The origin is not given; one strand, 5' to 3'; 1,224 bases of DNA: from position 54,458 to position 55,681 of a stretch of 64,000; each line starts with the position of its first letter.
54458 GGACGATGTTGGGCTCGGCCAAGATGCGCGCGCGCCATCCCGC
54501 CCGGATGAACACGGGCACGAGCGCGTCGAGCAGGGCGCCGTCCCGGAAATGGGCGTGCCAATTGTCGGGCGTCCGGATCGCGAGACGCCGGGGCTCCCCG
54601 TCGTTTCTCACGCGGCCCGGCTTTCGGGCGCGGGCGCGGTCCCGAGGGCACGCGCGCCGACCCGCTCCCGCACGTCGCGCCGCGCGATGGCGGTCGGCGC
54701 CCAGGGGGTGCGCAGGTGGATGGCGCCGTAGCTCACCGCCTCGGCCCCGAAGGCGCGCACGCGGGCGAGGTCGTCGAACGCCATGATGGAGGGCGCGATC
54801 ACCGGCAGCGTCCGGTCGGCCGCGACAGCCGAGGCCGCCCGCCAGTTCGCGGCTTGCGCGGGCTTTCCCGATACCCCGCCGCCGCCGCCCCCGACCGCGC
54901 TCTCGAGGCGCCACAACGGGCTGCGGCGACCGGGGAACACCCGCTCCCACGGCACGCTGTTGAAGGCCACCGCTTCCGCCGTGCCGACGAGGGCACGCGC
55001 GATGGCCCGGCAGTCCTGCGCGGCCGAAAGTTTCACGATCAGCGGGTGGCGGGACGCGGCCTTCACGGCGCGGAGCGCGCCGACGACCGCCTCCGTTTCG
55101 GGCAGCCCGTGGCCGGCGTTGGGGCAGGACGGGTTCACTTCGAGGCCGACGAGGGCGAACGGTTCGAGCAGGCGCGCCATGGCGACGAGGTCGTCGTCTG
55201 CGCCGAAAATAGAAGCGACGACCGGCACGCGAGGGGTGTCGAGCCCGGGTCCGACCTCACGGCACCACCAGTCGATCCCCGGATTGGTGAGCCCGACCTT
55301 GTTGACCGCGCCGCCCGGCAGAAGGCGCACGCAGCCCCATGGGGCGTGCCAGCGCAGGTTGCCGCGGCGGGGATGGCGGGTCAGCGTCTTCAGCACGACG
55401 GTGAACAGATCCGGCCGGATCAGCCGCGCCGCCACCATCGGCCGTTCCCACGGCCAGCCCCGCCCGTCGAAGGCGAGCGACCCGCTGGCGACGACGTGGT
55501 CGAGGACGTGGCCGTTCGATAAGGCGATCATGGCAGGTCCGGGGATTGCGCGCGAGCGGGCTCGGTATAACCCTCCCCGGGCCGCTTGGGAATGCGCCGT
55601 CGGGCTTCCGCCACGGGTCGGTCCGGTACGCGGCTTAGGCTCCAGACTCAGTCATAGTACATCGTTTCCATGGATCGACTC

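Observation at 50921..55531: Self-contained, translationally coupled DHOD-DHOase-ODCase-PRTase-ATCase operon in an accessory, IS-flanked context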

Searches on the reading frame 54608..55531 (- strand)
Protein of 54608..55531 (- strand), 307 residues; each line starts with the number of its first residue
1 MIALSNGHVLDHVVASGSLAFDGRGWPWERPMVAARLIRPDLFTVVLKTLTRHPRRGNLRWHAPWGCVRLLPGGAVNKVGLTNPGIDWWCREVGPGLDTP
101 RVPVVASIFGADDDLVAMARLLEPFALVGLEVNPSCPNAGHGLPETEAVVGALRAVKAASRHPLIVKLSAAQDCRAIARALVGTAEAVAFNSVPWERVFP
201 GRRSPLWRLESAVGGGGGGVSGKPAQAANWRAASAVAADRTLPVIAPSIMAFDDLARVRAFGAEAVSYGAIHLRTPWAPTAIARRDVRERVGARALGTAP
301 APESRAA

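Call 3: search_protein_families(library=pfam, proteins=[window:54608-55531:-], max_evalue=0.01)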
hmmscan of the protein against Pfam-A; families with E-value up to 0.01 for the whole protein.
window:54608-55531:- (307 aa): 1 family
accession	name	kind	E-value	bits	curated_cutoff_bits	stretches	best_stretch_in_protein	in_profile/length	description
PF01180.27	DHO_dh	-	1.4e-14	54.5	27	1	44-278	39-279/291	Dihydroorotate dehydrogenase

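Call 4: search_protein_families(library=ncbifam, proteins=[window:54608-55531:-], max_evalue=0.01)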
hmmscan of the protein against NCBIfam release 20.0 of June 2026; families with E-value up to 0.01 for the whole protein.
window:54608-55531:- (307 aa): 5 families
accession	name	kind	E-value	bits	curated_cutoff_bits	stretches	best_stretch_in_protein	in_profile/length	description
NF005574.0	PRK07259.1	equivalog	6.4e-24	84.4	269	1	41-284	39-281/304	dihydroorotate dehydrogenase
TIGR01037.2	pyrD_sub1_fam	subfamily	2.1e-16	59.9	270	1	42-275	36-269/300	dihydroorotate dehydrogenase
NF041011.1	dihydoor_dh_Arch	equivalog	2.4e-14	53.1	330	1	44-271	37-253/289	dihydroorotate dehydrogenase PyrD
NF002702.0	PRK02506.1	equivalog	4.4e-05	22.7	301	1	44-174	41-172/313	dihydroorotate oxidase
NF003648.0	PRK05286.2-1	equivalog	0.0042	16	433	1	111-193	157-245/360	quinone-dependent dihydroorotate dehydrogenase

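Call 11: search_solved_structures(query=window:54608-55531:-, max_evalue=0.001, show_alignments=2)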
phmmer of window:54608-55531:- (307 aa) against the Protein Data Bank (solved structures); distinct sequences matched with E-value up to 0.001: 13.
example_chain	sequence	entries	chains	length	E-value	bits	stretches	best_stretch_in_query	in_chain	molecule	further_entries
1ep1_A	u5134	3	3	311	3.9e-18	69.1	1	42-278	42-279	DIHYDROOROTATE DEHYDROGENASE B (PYRD SUBUNIT)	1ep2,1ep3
5ue9_A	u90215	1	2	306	5.3e-17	65.4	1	42-282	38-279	Dihydroorotate dehydrogenase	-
5ksw_A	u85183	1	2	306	3.6e-16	62.7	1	42-282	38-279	Dihydroorotate dehydrogenase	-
3c3n_A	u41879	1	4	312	1.9e-06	30.7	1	44-151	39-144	Dihydroorotate dehydrogenase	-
2e68_A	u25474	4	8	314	2.6e-06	30.3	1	44-151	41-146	Dihydroorotate dehydrogenase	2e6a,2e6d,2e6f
3w87_A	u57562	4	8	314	2.7e-06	30.2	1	44-151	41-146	Dihydroorotate dehydrogenase (fumarate)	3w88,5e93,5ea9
3w1a_A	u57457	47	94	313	2.7e-06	30.2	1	44-151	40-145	Dihydroorotate dehydrogenase (fumarate)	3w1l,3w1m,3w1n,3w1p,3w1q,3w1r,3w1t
2djl_A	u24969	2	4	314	3.3e-06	30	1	44-151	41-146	dihydroorotate dehydrogenase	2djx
4wzh_A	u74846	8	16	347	8.3e-06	28.6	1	67-169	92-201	Dihydroorotate dehydrogenase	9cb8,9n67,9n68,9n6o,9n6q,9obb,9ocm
2b4g_A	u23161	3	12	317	0.00022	23.9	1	43-144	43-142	dihydroorotate dehydrogenase | Dihydroorotate dehydrogenase (fumarate)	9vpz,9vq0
5xfv_A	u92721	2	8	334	0.00025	23.8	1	43-144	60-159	Dihydroorotate dehydrogenase (fumarate)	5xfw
3c61_A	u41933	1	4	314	0.0003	23.5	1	60-155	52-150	Dihydroorotate dehydrogenase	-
6dgs_A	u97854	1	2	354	0.00077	22.2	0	63-157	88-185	Dihydroorotate dehydrogenase (fumarate)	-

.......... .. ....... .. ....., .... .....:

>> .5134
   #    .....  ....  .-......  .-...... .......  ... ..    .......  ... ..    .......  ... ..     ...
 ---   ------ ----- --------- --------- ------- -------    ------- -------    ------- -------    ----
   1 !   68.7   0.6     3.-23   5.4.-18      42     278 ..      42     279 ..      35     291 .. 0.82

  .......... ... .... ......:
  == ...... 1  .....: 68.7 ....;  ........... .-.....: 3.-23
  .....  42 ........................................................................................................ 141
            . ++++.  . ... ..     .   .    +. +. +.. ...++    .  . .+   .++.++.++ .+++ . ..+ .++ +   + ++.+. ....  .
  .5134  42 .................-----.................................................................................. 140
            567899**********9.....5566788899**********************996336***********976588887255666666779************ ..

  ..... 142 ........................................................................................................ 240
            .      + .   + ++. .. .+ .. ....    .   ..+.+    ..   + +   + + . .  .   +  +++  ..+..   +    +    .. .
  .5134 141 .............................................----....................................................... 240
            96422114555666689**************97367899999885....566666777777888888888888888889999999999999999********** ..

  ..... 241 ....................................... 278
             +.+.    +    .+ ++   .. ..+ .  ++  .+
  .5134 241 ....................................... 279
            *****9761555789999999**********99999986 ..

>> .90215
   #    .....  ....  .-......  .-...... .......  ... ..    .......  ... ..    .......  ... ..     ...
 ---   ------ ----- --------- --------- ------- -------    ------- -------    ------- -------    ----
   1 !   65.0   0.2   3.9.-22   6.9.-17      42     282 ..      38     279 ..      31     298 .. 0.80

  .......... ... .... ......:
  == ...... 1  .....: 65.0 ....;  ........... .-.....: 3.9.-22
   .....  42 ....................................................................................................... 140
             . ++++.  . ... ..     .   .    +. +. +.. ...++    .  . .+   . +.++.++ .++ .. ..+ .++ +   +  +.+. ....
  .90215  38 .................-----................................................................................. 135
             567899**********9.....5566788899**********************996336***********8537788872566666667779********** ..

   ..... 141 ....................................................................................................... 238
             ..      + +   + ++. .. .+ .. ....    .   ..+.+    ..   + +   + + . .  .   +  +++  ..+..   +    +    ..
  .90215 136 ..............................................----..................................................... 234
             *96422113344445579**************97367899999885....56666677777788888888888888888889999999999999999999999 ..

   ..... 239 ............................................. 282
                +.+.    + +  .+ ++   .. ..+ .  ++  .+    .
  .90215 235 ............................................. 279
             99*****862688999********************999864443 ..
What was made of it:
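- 54608..55531 (-): Soluble class-1-like dihydroorotate dehydrogenase (307 aa), Cys136 catalytic base, no PyrK partner. Member of a distinct subfamily that is abundant in Patescibacteria. Best PDB sequence match is L. lactis DHODB PyrD subunit 1EP1, E 4e-18 (call 11).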

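Call 26: find_homologous_proteins(query=window:54608-55531:-, max_evalue=0.001)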
Query window:54608-55531:- (307 aa): 827 proteins with E <= 0.001 among 8000 candidates; the best 120 are listed.
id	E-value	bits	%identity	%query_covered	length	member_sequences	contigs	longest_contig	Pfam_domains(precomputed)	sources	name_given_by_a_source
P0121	2.4e-199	679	100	100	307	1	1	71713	PF01180.28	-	-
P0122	2.2e-138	479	71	98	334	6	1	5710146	PF01180.28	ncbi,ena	-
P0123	3.2e-138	479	72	96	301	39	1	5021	PF01180.28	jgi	-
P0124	6.0e-137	474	74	93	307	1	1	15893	PF01180.28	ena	-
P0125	7.0e-137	474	73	96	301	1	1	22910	PF01180.28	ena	-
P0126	5.6e-136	471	72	97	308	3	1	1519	PF01180.28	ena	-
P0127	6.8e-136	471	73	93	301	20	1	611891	PF01180.28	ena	-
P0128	7.7e-136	471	72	96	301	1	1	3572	PF01180.28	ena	-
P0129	1.4e-135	470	71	100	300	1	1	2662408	PF01180.28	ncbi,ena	-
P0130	2.3e-135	469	74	93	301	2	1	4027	PF01180.28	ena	-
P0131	3.2e-135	469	74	94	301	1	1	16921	PF01180.28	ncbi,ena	-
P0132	3.3e-135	469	72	94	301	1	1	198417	PF01180.28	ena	-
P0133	8.7e-135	467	73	92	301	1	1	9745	PF01180.28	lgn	-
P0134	2.3e-134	466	71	95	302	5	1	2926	PF01180.28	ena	-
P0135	8.3e-134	464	69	100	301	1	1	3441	PF01180.28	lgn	-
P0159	9.0e-121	421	63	93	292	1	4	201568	PF01180.28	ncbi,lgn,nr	ncbi:hypothetical protein KGQ27_02535 [Patescibacteria group bacterium]|nr:hypothetical protein [Pat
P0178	4.8e-119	416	62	93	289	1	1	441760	PF01180.28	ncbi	ncbi:MAG: hypothetical protein WCS89_00270 [Candidatus Paceibacterota bacterium]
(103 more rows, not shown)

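Call 27: find_encoding_contigs(protein=P0178, flank=8000, max_places=1)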
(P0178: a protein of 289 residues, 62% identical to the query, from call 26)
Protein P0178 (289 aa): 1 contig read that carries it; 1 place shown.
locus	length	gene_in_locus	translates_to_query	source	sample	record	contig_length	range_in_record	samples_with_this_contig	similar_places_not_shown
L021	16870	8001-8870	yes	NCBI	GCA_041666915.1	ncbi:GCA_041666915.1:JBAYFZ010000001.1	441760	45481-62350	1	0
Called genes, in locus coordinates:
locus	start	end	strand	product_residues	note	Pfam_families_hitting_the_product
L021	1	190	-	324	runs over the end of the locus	PF00413:Peptidase_M10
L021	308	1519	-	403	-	PF00091:Tubulin, PF12327:FtsZ_C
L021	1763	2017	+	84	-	-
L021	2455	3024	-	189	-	PF04307:YdjM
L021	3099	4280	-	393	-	PF11104:PilM_2 (faint), PF02491:SHS2_FTSA (weak), PF14450:FtsA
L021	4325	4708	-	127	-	PF02130:YbeY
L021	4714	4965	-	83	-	-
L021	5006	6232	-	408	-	PF03129:HGTP_anticodon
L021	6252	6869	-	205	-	PF10502:Peptidase_S26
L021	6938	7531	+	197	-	PF01195:Pept_tRNA_hydro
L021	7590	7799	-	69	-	-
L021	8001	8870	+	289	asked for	PF01180:DHO_dh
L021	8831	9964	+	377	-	-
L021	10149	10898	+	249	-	-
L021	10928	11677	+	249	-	PF00215:OMPdecase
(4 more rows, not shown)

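Call 28: find_encoding_contigs(protein=P0159, flank=8000, max_places=1)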
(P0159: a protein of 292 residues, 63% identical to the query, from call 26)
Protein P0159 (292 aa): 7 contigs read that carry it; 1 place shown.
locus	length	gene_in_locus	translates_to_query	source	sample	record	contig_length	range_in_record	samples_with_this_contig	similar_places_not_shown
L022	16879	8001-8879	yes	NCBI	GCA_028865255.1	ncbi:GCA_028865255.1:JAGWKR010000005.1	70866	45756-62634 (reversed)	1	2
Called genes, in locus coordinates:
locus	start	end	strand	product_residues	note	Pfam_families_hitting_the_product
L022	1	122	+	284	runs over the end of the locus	PF02195:ParB_N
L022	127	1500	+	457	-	PF00239:Resolvase, PF07508:Recombinase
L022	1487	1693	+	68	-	-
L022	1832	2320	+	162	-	-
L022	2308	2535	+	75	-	-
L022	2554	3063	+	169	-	PF01850:PIN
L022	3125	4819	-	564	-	PF00239:Resolvase, PF07508:Recombinase, PF13408:Zn_ribbon_recom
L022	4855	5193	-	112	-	-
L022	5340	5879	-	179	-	-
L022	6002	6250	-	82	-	PF18903:DUF5659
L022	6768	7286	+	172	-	-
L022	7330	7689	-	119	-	-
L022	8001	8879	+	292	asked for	PF01180:DHO_dh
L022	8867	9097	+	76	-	-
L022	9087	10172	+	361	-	-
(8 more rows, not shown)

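Call 40: find_encoding_contigs(protein=window:54608-55531:-, flank=10000, max_places=3)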
Protein window:54608-55531:- (307 aa): no gene with exactly this product is on record in the collection.
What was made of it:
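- Tried and rejected: An exact look-up of the window's own DHOD found nothing on record (call 40).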

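Call 47: find_encoding_contigs(protein=P0122, flank=10000, max_places=1)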
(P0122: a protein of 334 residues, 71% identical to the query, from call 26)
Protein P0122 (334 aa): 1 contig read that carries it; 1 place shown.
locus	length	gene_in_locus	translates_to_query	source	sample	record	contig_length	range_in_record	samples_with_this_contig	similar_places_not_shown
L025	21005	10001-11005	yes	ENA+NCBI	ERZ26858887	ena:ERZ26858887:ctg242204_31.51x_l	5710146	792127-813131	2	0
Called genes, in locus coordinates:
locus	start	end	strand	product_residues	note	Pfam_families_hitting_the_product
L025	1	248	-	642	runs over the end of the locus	PF00294:PfkB, PF09863:DUF2090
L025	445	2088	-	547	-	PF01757:Acyl_transf_3, PF19040:SGNH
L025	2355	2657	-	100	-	PF00830:Ribosomal_L28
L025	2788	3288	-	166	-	-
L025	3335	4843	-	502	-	PF26769:HAMP_PhoQ, PF02518:HATPase_c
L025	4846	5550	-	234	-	PF00072:Response_reg, PF00486:Trans_reg_C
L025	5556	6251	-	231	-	-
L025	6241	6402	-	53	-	-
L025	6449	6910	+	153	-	PF01047:MarR (weak), PF12802:MarR_2, PF13463:HTH_27 (faint), PF01726:LexA_DNA_bind (faint), PF09339:HTH_IclR (faint), PF12840:HTH_20 (weak)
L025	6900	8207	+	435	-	PF07690:MFS_1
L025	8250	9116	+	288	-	PF08032:SpoU_sub_bind (weak), PF00588:SpoU_methylase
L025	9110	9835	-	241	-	-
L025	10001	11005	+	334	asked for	PF01180:DHO_dh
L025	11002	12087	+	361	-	-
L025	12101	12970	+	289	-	PF00215:OMPdecase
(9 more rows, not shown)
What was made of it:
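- In Lichenihabitans it sits among ordinary chromosomal genes such as rpmB, a SpoU methylase and transaldolase (call 47).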

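Call 57: predict_structure(alignment_id=A2)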
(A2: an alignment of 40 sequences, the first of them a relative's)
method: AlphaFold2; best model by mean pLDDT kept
length: 307 residues; sequences in the alignment: 40
mean_pLDDT: 85.0   pTM: 0.86
mean pLDDT of the five models: 85.0, 64.9, 63.5, 61.8, 60.2
residues with pLDDT >= 90: 158; 70-90: 101; 50-70: 38; < 50: 10
segments of 3 or more residues with pLDDT < 50: 60-62, 301-307
pLDDT, mean of each block of 10 residues (from residue 1): 95 80 74 88 88 65 68 75 76 88 90 93 96 77 87 97 96 96 97 91 86 76 93 96 95 94 91 77 91 64 42
secondary structure, 60 per line:
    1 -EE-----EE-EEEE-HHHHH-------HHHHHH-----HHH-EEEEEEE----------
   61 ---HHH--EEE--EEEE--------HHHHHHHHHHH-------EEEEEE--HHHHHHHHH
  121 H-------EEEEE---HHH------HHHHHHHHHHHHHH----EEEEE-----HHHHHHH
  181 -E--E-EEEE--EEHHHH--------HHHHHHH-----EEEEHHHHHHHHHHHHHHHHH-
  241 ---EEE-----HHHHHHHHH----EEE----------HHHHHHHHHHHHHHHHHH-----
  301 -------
elements in order: E12-15 H17-21 H29-34 E44-50 E69-71 E74-77 H86-96 E104-109 H112-121 E129-133 H146-159 E164-168 H174-180 E187-190 H195-198 H207-213 E219-222 H223-239 E244-246 H252-260 E265-267 H278-295

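Call 59: fold_search(model_id=the predicted structure, library=pdb)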
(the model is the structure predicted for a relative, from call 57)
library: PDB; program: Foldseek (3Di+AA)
matches with E <= 10: 1657; with E <= 0.001: 459
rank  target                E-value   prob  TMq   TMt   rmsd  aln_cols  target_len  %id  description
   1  5ue9_A                4.5e-16  1.00  0.71  0.72   4.5       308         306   25  WT DHODB with orotate bound (released 2017-09-06)
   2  5ksw_A                3.0e-15  1.00  0.72  0.72   4.4       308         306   25  DHODB-I74D mutant (released 2016-08-03)
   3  5ksw_C                7.6e-15  1.00  0.73  0.73   4.3       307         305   25  DHODB-I74D mutant (released 2016-08-03)
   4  5ue9_C                2.0e-14  1.00  0.71  0.72   4.5       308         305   26  WT DHODB with orotate bound (released 2017-09-06)
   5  1ep2_A                2.4e-14  1.00  0.73  0.74   4.3       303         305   25  CRYSTAL STRUCTURE OF LACTOCOCCUS LACTIS DIHYDROOROTATE DEHYDROGENASE B COMPLEXED WITH OROTATE (released 2001-01-17)
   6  1ep3_A                4.8e-14  1.00  0.71  0.70   4.1       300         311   25  CRYSTAL STRUCTURE OF LACTOCOCCUS LACTIS DIHYDROOROTATE DEHYDROGENASE B. DATA COLLECTED UNDER CRYOGENIC CONDITIONS. (released 2001-01-17)
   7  1ep1_A                8.9e-14  1.00  0.71  0.71   4.4       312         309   24  CRYSTAL STRUCTURE OF LACTOCOCCUS LACTIS DIHYDROOROTATE DEHYDROGENASE B (released 2001-01-17)
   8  3c3n_A                5.0e-13  1.00  0.68  0.67   4.5       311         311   22  Crystal structure of dihydroorotate dehydrogenase from Trypanosoma cruzi strain Y (released 2008-04-29)
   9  3tq0_A                1.2e-12  1.00  0.69  0.68   5.0       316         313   20  Crystal structure of Leishmania major dihydroorotate dehydrogenase in complex with fumarate (released 2012-05-16)
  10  9cb8_A                3.3e-12  1.00  0.68  0.68   4.8       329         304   18  Crystal structure of dihydroorotate dehydrogenase from Leishmania brasiliensis in complex with 5-benzylidenepyrimidine (released 2025-06-25)
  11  6ebs_A                3.3e-12  1.00  0.69  0.68   5.3       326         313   21  Crystal structure of Leishmania major dihydroorotate dehydrogenase mutant H174A in complex with orotate (released 2019-08-21)
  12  3c61_A                3.6e-12  1.00  0.68  0.67   5.2       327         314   21  Crystal structure of dihydroorotate dehydrogenase from Leishmania donovani (released 2008-02-26)
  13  6dwg_A                3.8e-12  1.00  0.68  0.68   5.0       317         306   19  Crystal structure of Leishmania major dihydroorotate dehydrogenase mutant Q139A (released 2019-06-26)
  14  2djx_A                4.0e-12  1.00  0.68  0.67   5.0       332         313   21  Crystal structure of native Trypanosoma cruzi dihydroorotate dehydrogenase (released 2007-06-26)
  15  2e68_A                4.8e-12  1.00  0.65  0.64   4.8       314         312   23  Crystal structure of Trypanosoma cruzi dihydroorotate dehydrogenase in complex with dihydroorotate (released 2008-01-15)
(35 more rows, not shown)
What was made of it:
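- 54608..55531 (-): AF2 model pLDDT 85; best fold match is DHODB 5UE9/1EP1, TM 0.72 (calls 57, 59).
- On Class 1A DHOD (fumarate-dependent homodimer): Class 1A structures rank below DHODB in both the sequence and fold searches (calls 11, 59).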

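Call 83: search_protein_representatives(protein=window:54608-55531:-)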
Query: 307 residues. Proteins with E-value up to 0.001 (for the whole library): 1385; up to 1e-10: 347; up to 1e-30: 150. The best 150 are listed.
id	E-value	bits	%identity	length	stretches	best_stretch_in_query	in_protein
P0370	2.0e-103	362.5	59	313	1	2-274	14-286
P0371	7.4e-97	340.9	58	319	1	1-278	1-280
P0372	2.7e-84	299.7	48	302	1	2-285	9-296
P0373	1.1e-82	294.4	53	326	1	1-287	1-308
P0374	1.9e-82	293.6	56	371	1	46-275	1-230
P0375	1.8e-80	287.1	46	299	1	1-283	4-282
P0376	2.0e-75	270.5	57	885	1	1-288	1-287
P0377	1.2e-73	264.7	48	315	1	1-277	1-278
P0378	2.3e-73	263.8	45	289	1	1-289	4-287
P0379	1.1e-71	258.2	49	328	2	125-274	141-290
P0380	7.4e-71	255.5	47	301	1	1-292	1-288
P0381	1.8e-69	251.0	45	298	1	2-279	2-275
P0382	2.5e-68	247.2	52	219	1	1-217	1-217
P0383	2.4e-67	244.0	44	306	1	1-290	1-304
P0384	2.7e-67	243.8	46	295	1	1-294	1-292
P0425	4.0e-48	180.8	43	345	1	2-288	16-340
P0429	1.3e-47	179.1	44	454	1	2-284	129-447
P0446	5.7e-44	167.2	40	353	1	1-281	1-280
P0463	5.7e-40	154.1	41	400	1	1-288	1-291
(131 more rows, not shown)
